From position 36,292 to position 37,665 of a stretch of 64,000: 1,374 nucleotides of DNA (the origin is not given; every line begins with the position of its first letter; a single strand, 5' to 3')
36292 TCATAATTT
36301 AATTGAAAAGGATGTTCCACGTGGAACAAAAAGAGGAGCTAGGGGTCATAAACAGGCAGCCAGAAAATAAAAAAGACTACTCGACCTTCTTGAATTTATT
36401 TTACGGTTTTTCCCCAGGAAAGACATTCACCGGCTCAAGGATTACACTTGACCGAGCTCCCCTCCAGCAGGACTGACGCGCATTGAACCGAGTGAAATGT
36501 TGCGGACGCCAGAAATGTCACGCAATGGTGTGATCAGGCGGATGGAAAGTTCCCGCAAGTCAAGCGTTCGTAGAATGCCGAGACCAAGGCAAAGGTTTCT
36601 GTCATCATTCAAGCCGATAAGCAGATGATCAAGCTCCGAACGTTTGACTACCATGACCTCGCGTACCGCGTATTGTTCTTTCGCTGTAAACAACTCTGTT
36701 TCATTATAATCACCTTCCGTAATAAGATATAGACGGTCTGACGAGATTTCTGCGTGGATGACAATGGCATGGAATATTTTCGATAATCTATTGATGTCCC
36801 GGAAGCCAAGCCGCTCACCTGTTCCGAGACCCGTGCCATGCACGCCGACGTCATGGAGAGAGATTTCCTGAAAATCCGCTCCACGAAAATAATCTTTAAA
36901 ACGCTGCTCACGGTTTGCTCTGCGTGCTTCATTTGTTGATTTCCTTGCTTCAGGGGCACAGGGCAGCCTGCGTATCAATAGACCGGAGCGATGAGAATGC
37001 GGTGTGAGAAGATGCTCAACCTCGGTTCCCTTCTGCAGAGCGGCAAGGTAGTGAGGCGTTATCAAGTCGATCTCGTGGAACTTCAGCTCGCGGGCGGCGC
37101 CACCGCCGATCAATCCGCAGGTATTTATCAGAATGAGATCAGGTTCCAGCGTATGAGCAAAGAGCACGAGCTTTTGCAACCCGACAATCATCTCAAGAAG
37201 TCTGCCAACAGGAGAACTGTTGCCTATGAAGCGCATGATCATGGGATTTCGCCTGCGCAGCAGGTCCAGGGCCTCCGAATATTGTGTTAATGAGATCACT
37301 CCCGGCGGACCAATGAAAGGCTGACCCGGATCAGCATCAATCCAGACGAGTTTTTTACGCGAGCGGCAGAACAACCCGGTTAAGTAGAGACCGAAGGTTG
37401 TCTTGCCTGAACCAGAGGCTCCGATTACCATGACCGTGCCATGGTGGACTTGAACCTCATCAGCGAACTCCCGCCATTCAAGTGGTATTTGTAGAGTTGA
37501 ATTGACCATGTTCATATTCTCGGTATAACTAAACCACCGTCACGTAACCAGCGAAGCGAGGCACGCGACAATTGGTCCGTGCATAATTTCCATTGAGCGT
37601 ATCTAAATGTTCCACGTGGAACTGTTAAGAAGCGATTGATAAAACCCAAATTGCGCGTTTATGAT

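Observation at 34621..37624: The normally tight rsmG-parA junction is split by about 3 kb of non-canonical DNA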

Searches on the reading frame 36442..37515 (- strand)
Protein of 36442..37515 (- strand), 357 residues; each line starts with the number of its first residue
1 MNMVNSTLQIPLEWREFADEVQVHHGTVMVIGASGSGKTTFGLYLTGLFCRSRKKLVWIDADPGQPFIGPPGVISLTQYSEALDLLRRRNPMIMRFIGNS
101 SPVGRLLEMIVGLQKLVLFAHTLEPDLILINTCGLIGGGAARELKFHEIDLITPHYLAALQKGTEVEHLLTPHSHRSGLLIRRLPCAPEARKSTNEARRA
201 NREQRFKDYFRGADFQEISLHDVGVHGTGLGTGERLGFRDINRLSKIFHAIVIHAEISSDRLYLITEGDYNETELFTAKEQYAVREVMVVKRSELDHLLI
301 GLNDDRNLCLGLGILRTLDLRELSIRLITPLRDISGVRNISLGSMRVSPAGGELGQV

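Call 4: search_protein_families(library=pfam, proteins=[window:36442-37515:-], max_evalue=0.01)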
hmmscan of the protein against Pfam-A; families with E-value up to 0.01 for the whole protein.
window:36442-37515:- (357 aa): 3 families
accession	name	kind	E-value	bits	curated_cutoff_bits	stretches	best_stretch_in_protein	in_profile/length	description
PF16575.11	CLP1_P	-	3e-29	102.6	26.6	1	32-212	1-188/188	mRNA cleavage and polyadenylation factor CLP1 P-loop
PF01656.29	CbiA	-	0.00068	20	25.4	1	29-254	3-68/125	CobQ/CobB/MinD/ParA nucleotide binding domain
PF13555.12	AAA_29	-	0.0024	18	27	1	13-41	8-38/61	P-loop containing region of AAA domain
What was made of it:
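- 36442..37515 (-): Clp1/Nol9/Grc3-family P-loop protein, a predicted polynucleotide 5'-hydroxyl kinase. The likely start is the ATG at 37509, giving 355 aa as in relatives. PF16575, 102.6 bits over model positions 1-188 of 188 (call 4).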

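Call 11: find_homologous_proteins(query=window:36442-37515:-)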
Query window:36442-37515:- (357 aa): 285 proteins with E <= 0.001 among 8000 candidates; the best 120 are listed.
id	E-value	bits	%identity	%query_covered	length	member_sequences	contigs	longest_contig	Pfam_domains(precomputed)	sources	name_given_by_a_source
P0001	3.6e-234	794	100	99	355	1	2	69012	PF16575.12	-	-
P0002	4.8e-195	665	83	99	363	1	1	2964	PF16575.12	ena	-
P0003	6.4e-187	639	78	99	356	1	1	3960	PF16575.12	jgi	jgi:polynucleotide 5'-kinase involved in rRNA processing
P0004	1.5e-185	634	80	99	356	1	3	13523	PF16575.12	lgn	-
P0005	2.7e-184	630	77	99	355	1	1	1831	PF16575.12,PF01656.30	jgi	jgi:polynucleotide 5'-kinase involved in rRNA processing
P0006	2.8e-184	630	77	99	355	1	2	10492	PF16575.12,PF01656.30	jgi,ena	jgi:polynucleotide 5'-kinase involved in rRNA processing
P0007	3.0e-184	630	78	98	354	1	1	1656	PF16575.12,PF01656.30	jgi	jgi:polynucleotide 5'-kinase involved in rRNA processing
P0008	3.6e-184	630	78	99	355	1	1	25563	PF16575.12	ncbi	-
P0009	3.7e-184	630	77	99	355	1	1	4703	PF16575.12,PF01656.30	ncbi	-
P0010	2.6e-183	627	77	99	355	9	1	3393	PF16575.12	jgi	jgi:polynucleotide 5'-kinase involved in rRNA processing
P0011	8.5e-183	625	77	99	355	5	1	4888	PF16575.12,PF01656.30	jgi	-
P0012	1.2e-182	625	77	99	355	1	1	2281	PF16575.12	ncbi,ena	-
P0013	1.2e-182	625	77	99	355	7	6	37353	PF16575.12,PF01656.30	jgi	jgi:polynucleotide 5'-kinase involved in rRNA processing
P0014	1.3e-182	624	77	99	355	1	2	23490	PF16575.12,PF01656.30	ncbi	-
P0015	2.0e-182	624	77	99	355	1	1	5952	PF16575.12,PF01656.30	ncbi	-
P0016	2.2e-182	624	77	99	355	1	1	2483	PF16575.12,PF01656.30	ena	-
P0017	4.2e-182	623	75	99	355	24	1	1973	PF16575.12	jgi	jgi:polynucleotide 5'-hydroxyl-kinase GRC3/NOL9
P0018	5.0e-182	623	76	99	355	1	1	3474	PF16575.12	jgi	jgi:polynucleotide 5'-hydroxyl-kinase GRC3/NOL9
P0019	5.7e-182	622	76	99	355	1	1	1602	PF16575.12,PF01656.30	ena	-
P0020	1.2e-181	621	77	99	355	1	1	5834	PF16575.12,PF01656.30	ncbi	-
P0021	1.3e-181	621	76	99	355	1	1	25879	PF16575.12,PF01656.30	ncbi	-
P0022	2.2e-181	620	76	99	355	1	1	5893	PF16575.12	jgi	jgi:polynucleotide 5'-hydroxyl-kinase GRC3/NOL9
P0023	2.6e-181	620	77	99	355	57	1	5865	PF16575.12,PF01656.30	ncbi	-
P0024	1.0e-180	618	77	99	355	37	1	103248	PF16575.12,PF01656.30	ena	-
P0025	1.5e-180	618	75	99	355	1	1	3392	PF16575.12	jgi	-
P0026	2.1e-180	617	75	99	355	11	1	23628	PF16575.12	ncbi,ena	-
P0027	2.8e-180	617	76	98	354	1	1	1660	PF16575.12,PF01656.30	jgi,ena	-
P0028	3.6e-180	616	75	99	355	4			PF16575.12,PF01656.30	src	-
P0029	8.2e-180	615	76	99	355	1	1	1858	PF16575.12,PF01656.30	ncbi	-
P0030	8.6e-180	615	75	99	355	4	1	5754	PF16575.12,PF01656.30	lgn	-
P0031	2.5e-179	614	75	99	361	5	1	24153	PF16575.12,PF13401.13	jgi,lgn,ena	-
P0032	3.2e-179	613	76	99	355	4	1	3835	PF16575.12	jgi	jgi:polynucleotide 5'-hydroxyl-kinase GRC3/NOL9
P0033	4.2e-179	613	75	99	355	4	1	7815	PF16575.12,PF01656.30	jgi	jgi:polynucleotide 5'-hydroxyl-kinase GRC3/NOL9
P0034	2.4e-178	610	77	99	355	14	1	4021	PF16575.12,PF01656.30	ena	-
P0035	8.6e-178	609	74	99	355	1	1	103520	PF16575.12,PF01656.30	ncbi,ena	-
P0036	1.8e-177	608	75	99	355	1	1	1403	PF16575.12,PF01656.30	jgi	-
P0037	2.0e-177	607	75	99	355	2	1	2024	PF16575.12,PF01656.30,PF03308.23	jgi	jgi:polynucleotide 5'-hydroxyl-kinase GRC3/NOL9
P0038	2.6e-177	607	75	99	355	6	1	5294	PF16575.12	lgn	-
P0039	1.1e-176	605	73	99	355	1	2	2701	PF16575.12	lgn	-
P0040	1.5e-176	605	76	99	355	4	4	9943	PF16575.12,PF01656.30,PF13481.13,PF20720.4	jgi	jgi:polynucleotide 5'-kinase involved in rRNA processing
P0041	1.5e-176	604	74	99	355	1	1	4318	PF16575.12,PF01656.30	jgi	jgi:polynucleotide 5'-kinase involved in rRNA processing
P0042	2.9e-176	604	75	99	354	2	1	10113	PF16575.12,PF01656.30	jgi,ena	-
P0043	3.5e-176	603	73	100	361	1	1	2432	PF16575.12,PF01656.30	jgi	jgi:polynucleotide 5'-kinase involved in rRNA processing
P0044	3.5e-176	603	75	99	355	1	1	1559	PF16575.12,PF01656.30,PF13481.13,PF20720.4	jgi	jgi:polynucleotide 5'-kinase involved in rRNA processing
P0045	3.6e-176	603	73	99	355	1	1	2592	PF16575.12,PF01656.30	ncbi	ncbi:MAG TPA: Clp1/GlmU family protein [Nitrospirota bacterium]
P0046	4.4e-176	603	74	99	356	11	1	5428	PF16575.12,PF13401.13,PF03029.24,PF03308.23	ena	-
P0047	2.0e-175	601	75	99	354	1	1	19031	PF16575.12,PF01656.30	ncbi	-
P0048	2.3e-175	601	73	99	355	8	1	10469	PF16575.12,PF01656.30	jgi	jgi:polynucleotide 5'-kinase involved in rRNA processing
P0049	2.5e-175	600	74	99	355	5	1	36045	PF16575.12,PF01656.30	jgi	jgi:polynucleotide 5'-hydroxyl-kinase GRC3/NOL9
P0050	3.0e-175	600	74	99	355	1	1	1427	PF16575.12,PF01656.30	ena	-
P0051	4.4e-175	600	76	99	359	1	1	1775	PF16575.12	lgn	-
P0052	6.3e-175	599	74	99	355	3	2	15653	PF16575.12,PF01656.30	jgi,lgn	jgi:polynucleotide 5'-hydroxyl-kinase GRC3/NOL9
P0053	1.2e-174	598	72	99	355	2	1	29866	PF16575.12,PF01656.30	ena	-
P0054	1.3e-174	598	76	97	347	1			PF16575.12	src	-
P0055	2.3e-174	597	73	99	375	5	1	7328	PF16575.12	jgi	jgi:polynucleotide 5'-kinase involved in rRNA processing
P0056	4.5e-174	596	75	99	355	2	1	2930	PF16575.12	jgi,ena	-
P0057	6.4e-174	596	72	99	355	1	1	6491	PF16575.12,PF03029.24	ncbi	-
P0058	8.2e-174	596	72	99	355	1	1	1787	PF16575.12,PF03029.24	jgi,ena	-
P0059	8.2e-174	596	73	99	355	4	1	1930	PF16575.12,PF01656.30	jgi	jgi:polynucleotide 5'-hydroxyl-kinase GRC3/NOL9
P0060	8.3e-174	595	74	99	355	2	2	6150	PF16575.12,PF01656.30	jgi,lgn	jgi:polynucleotide 5'-kinase involved in rRNA processing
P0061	8.9e-174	595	73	99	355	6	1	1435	PF16575.12,PF01656.30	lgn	-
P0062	1.4e-173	595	73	99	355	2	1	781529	PF16575.12,PF13481.13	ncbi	-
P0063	1.7e-173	594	73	99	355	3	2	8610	PF16575.12,PF01656.30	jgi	jgi:polynucleotide 5'-kinase involved in rRNA processing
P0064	3.9e-173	593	73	99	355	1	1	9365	PF16575.12,PF01656.30,PF03308.23,PF13481.13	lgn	-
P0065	5.0e-173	593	74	99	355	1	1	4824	PF16575.12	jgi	-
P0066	1.5e-172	591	73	99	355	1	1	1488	PF16575.12,PF01656.30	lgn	-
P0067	2.8e-172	590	74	99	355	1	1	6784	PF16575.12,PF01656.30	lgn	-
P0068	2.8e-172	590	72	99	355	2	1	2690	PF16575.12,PF03308.23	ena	-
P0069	2.9e-172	590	72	99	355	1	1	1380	PF16575.12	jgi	jgi:polynucleotide 5'-kinase involved in rRNA processing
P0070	3.5e-172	590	72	99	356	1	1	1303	PF16575.12,PF01656.30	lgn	-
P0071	5.3e-172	590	73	99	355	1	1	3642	PF16575.12,PF01656.30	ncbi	-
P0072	6.5e-172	589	72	99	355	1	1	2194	PF16575.12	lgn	-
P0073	7.0e-172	589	73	99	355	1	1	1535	PF16575.12,PF01656.30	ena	-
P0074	1.0e-171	589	71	99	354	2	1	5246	PF16575.12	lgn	-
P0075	1.5e-171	588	73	99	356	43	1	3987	PF16575.12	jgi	jgi:polynucleotide 5'-kinase involved in rRNA processing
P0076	2.1e-171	588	72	99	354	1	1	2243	PF16575.12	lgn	-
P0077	2.1e-171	588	73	99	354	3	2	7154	PF16575.12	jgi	jgi:polynucleotide 5'-hydroxyl-kinase GRC3/NOL9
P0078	2.6e-171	587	72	99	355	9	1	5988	PF16575.12,PF01656.30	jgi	-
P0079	3.2e-171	587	73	99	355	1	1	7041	PF16575.12,PF01656.30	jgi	jgi:polynucleotide 5'-hydroxyl-kinase GRC3/NOL9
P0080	3.8e-171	587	73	99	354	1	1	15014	PF16575.12,PF13481.13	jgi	jgi:polynucleotide 5'-hydroxyl-kinase GRC3/NOL9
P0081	4.9e-171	586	72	99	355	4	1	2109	PF16575.12,PF01656.30,PF03308.23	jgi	jgi:polynucleotide 5'-kinase involved in rRNA processing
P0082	5.7e-171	586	74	99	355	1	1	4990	PF16575.12,PF01656.30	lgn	-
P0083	2.1e-170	584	72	99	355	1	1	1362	PF16575.12,PF01656.30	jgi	jgi:polynucleotide 5'-hydroxyl-kinase GRC3/NOL9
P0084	2.5e-170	584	72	99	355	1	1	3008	PF16575.12,PF01656.30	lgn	-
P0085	4.4e-170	583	71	99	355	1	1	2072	PF16575.12,PF01656.30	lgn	-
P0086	6.4e-170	583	72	99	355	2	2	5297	PF16575.12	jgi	jgi:polynucleotide 5'-kinase involved in rRNA processing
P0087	7.6e-170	582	72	99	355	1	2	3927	PF16575.12,PF01656.30,PF25467.2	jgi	jgi:polynucleotide 5'-hydroxyl-kinase GRC3/NOL9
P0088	7.7e-170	582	72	98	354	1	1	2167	PF16575.12,PF13481.13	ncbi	-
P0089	8.8e-170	582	72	99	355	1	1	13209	PF16575.12,PF01656.30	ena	-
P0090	8.8e-170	582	71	99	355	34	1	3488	PF16575.12,PF01656.30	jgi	-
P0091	9.3e-170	582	72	99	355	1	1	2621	PF16575.12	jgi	jgi:polynucleotide 5'-kinase involved in rRNA processing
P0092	1.2e-169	582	71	99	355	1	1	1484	PF16575.12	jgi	jgi:polynucleotide 5'-kinase involved in rRNA processing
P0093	1.2e-169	582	72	99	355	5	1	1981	PF16575.12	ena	-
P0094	1.6e-169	581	72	99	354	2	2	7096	PF16575.12,PF01656.30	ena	-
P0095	1.6e-169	581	71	99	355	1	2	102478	PF16575.12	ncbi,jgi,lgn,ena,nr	ncbi:MAG TPA: Clp1/GlmU family protein [Nitrospirota bacterium]|nr:Clp1/GlmU family protein [Nitrosp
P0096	2.8e-169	581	71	99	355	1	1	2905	PF16575.12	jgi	jgi:polynucleotide 5'-hydroxyl-kinase GRC3/NOL9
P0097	3.9e-169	580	72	99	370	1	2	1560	PF16575.12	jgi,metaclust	metaclust:\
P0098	4.3e-169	580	70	100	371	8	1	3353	PF16575.12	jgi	jgi:polynucleotide 5'-hydroxyl-kinase GRC3/NOL9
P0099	5.9e-169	580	73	99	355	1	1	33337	PF16575.12,PF01656.30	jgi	jgi:polynucleotide 5'-hydroxyl-kinase GRC3/NOL9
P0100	6.4e-169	579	70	99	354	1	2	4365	PF16575.12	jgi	jgi:polynucleotide 5'-hydroxyl-kinase GRC3/NOL9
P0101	6.8e-169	579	70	99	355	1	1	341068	PF16575.12,PF01656.30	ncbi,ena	-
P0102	6.8e-169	579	72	99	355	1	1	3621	PF16575.12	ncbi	-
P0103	8.0e-169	579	71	99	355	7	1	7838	PF16575.12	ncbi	-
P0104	9.3e-169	579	72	99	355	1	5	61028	PF16575.12,PF01656.30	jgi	jgi:polynucleotide 5'-hydroxyl-kinase GRC3/NOL9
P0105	1.1e-168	579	72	98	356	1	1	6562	PF16575.12,PF01656.30,PF03308.23,PF13481.13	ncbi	-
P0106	1.4e-168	578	71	99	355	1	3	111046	PF16575.12,PF25467.2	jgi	jgi:polynucleotide 5'-kinase involved in rRNA processing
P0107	1.6e-168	578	71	98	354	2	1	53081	PF16575.12,PF01656.30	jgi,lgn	jgi:polynucleotide 5'-hydroxyl-kinase GRC3/NOL9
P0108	1.6e-168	578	70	98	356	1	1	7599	PF16575.12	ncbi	-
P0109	2.0e-168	578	73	98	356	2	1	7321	PF16575.12,PF01656.30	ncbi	-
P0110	2.1e-168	578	71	98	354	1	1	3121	PF16575.12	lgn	-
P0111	3.3e-168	577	72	99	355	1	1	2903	PF16575.12,PF01656.30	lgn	-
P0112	6.7e-168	576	70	99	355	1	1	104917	PF16575.12,PF01656.30,PF25467.2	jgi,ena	-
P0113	6.9e-168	576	70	99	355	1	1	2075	PF16575.12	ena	-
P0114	9.8e-168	576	70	99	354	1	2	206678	PF16575.12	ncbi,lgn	-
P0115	1.3e-167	575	68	99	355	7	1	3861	PF16575.12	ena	-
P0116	4.4e-167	573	69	99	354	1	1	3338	PF16575.12,PF13481.13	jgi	jgi:polynucleotide 5'-kinase involved in rRNA processing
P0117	5.5e-167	573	71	99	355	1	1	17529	PF16575.12,PF25467.2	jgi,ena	-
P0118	9.8e-167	572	70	99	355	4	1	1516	PF16575.12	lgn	-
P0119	4.1e-166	570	70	98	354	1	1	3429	PF16575.12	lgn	-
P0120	8.0e-166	569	76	92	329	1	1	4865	PF16575.12,PF01656.30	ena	-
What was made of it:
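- It gives weak ParA/CbiA-type P-loop hits (call 4; precomputed PF01656 in call 11).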

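Call 12: find_encoding_contigs(protein=P0062, flank=8000, max_places=2)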
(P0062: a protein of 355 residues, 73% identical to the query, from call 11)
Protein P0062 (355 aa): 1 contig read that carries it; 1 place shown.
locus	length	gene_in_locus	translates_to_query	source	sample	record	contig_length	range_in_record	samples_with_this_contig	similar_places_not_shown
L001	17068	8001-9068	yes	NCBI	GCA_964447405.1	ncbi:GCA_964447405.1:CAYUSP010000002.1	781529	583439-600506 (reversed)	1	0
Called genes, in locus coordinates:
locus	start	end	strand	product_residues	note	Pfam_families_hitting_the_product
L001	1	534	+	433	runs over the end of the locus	PF00266:Aminotran_5, PF22580:KYNU_C (faint)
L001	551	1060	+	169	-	-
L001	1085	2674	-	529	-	PF00342:PGI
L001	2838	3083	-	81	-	-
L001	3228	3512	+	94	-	-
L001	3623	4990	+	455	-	PF10396:TrmE_N, PF12631:MnmE_helical, PF00009:GTP_EFTU (faint), PF00350:Dynamin_N (faint), PF01926:MMR_HSR1, PF02421:FeoB_N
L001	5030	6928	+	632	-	PF01134:GIDA, PF12831:FAD_oxidored (weak), PF21680:GIDA_C_1st, PF13932:SAM_GIDA_C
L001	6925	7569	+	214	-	PF02527:GidB, PF13847:Methyltransf_31 (faint)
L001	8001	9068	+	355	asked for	PF13481:AAA_25 (weak), PF16575:CLP1_P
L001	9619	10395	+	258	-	PF00142:Fer4_NifH (weak), PF01656:CbiA, PF02374:ArsA_ATPase (weak), PF06564:CBP_BcsQ, PF09140:MipZ (weak), PF10609:ParA, PF13614:AAA_31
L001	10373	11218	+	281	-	PF02195:ParB_N, PF23433:DUF7119 (weak), PF17762:HTH_ParB, PF23552:ParB_C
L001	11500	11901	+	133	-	PF04519:Bactofilin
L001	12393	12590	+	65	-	PF09957:VapB_antitoxin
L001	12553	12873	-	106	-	-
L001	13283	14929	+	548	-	-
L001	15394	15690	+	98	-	PF05973:Gp49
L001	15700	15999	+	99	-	PF21716:dnstrm_HI1420, PF01381:HTH_3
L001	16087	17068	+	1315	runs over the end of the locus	PF18076:FGAR-AT_N, PF18072:FGAR-AT_linker, PF02769:AIRS_C, PF22689:FGAR-AT_PurM_N-like, PF02769:AIRS_C, PF13507:GATase_5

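Call 13: find_encoding_contigs(protein=P0101, flank=8000, max_places=2)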
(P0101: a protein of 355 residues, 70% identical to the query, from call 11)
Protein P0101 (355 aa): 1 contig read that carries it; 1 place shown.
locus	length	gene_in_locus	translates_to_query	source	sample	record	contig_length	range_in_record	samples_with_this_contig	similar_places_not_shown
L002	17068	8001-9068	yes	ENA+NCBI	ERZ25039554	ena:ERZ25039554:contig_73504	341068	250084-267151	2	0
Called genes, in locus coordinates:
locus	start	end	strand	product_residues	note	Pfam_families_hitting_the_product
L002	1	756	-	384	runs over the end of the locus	-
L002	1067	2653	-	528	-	PF00342:PGI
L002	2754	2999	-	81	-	PF22264:DUF6952 (faint)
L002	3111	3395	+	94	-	-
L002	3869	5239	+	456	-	PF10396:TrmE_N, PF12631:MnmE_helical, PF00350:Dynamin_N (faint), PF01926:MMR_HSR1, PF02421:FeoB_N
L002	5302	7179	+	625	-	PF01134:GIDA, PF12831:FAD_oxidored (weak), PF21680:GIDA_C_1st, PF13932:SAM_GIDA_C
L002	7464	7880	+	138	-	PF02527:GidB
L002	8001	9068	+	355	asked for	PF01656:CbiA (weak), PF16575:CLP1_P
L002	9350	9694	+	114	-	PF03063:Prismane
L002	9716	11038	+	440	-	PF03063:Prismane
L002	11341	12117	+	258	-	PF00142:Fer4_NifH, PF01656:CbiA, PF02374:ArsA_ATPase (weak), PF06564:CBP_BcsQ, PF09140:MipZ (weak), PF10609:ParA, PF13614:AAA_31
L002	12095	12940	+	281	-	PF02195:ParB_N, PF17762:HTH_ParB, PF23552:ParB_C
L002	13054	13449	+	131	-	PF04519:Bactofilin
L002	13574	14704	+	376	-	PF18076:FGAR-AT_N, PF18072:FGAR-AT_linker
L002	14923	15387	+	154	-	PF02769:AIRS_C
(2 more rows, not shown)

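Call 14: find_encoding_contigs(protein=P0114, flank=8000, max_places=2)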
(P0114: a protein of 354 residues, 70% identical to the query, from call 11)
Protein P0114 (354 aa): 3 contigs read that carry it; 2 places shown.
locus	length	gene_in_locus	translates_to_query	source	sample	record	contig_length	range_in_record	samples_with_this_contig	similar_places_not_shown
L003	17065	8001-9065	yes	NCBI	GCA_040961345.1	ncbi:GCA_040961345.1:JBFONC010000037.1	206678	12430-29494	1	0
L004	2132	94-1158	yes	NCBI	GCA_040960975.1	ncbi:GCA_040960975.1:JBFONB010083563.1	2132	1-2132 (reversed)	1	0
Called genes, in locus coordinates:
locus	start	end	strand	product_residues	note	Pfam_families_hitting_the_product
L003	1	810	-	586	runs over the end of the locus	-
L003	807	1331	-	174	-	PF09835:DUF2062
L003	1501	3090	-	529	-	PF00342:PGI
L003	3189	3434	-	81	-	PF22264:DUF6952 (weak)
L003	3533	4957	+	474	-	PF10396:TrmE_N, PF00350:Dynamin_N (faint), PF12631:MnmE_helical, PF01926:MMR_HSR1, PF02421:FeoB_N, PF04548:AIG1 (weak)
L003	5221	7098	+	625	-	PF01134:GIDA, PF12831:FAD_oxidored (weak), PF21680:GIDA_C_1st, PF13932:SAM_GIDA_C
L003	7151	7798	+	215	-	PF02527:GidB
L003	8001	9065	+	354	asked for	PF16575:CLP1_P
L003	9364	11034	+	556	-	PF03063:Prismane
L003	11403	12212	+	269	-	PF00142:Fer4_NifH, PF01656:CbiA, PF02374:ArsA_ATPase (weak), PF06564:CBP_BcsQ, PF09140:MipZ, PF10609:ParA, PF13614:AAA_31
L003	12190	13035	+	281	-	PF02195:ParB_N, PF17762:HTH_ParB, PF23552:ParB_C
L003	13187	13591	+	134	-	PF04519:Bactofilin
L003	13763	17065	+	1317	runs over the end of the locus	PF18076:FGAR-AT_N, PF18072:FGAR-AT_linker, PF02769:AIRS_C, PF22689:FGAR-AT_PurM_N-like, PF02769:AIRS_C, PF13507:GATase_5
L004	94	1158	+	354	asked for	PF16575:CLP1_P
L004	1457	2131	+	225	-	?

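Call 23: find_encoding_contigs(protein=P0004, flank=8000, max_places=3)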
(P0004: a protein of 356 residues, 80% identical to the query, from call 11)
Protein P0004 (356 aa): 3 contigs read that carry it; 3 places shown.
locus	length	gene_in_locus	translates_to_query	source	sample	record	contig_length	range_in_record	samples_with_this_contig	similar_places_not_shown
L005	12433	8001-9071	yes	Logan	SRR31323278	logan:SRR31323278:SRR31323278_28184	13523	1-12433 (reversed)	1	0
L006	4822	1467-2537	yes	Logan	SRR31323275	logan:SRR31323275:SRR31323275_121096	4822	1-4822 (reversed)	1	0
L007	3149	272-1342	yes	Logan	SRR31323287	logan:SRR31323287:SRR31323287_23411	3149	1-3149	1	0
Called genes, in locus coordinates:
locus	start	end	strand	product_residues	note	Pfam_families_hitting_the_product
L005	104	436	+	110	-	-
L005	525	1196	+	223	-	PF00072:Response_reg (weak), PF07238:PilZ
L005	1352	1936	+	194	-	-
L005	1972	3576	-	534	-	PF00342:PGI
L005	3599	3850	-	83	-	PF22264:DUF6952 (weak)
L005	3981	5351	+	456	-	PF10396:TrmE_N, PF12631:MnmE_helical, PF00350:Dynamin_N (faint), PF01926:MMR_HSR1, PF02421:FeoB_N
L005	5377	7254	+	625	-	PF01134:GIDA, PF12831:FAD_oxidored, PF21680:GIDA_C_1st, PF13932:SAM_GIDA_C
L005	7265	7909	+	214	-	PF02527:GidB, PF13847:Methyltransf_31 (weak)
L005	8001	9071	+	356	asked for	PF16575:CLP1_P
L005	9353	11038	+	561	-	PF03063:Prismane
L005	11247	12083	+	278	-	PF00142:Fer4_NifH (weak), PF01656:CbiA, PF02374:ArsA_ATPase (weak), PF06564:CBP_BcsQ, PF09140:MipZ, PF10609:ParA, PF13614:AAA_31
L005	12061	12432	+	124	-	?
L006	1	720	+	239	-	?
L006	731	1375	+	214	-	PF02527:GidB, PF13847:Methyltransf_31 (weak)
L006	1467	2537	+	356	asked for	PF16575:CLP1_P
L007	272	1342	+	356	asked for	PF16575:CLP1_P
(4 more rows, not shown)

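Call 24: find_encoding_contigs(protein=P0008, flank=8000, max_places=2)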
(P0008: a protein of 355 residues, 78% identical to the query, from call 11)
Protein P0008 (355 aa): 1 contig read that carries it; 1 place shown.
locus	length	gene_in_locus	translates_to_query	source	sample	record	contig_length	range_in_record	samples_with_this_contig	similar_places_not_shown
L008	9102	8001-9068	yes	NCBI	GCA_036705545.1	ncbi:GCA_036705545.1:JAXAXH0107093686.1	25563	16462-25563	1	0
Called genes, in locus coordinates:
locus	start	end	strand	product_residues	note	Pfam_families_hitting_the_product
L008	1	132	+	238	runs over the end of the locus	PF05140:ResB (weak)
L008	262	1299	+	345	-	PF03054:tRNA_Me_trans, PF06508:QueC (weak), PF20259:tRNA_Me_trans_M, PF20258:tRNA_Me_trans_C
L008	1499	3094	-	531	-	PF00342:PGI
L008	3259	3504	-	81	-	PF22264:DUF6952 (faint)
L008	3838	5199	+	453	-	PF10396:TrmE_N, PF12631:MnmE_helical, PF00350:Dynamin_N (faint), PF01926:MMR_HSR1, PF02421:FeoB_N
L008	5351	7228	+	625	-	PF01134:GIDA, PF07992:Pyr_redox_2 (weak), PF12831:FAD_oxidored (weak), PF21680:GIDA_C_1st, PF13932:SAM_GIDA_C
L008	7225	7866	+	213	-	PF02527:GidB, PF13847:Methyltransf_31 (weak)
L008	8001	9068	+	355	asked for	PF16575:CLP1_P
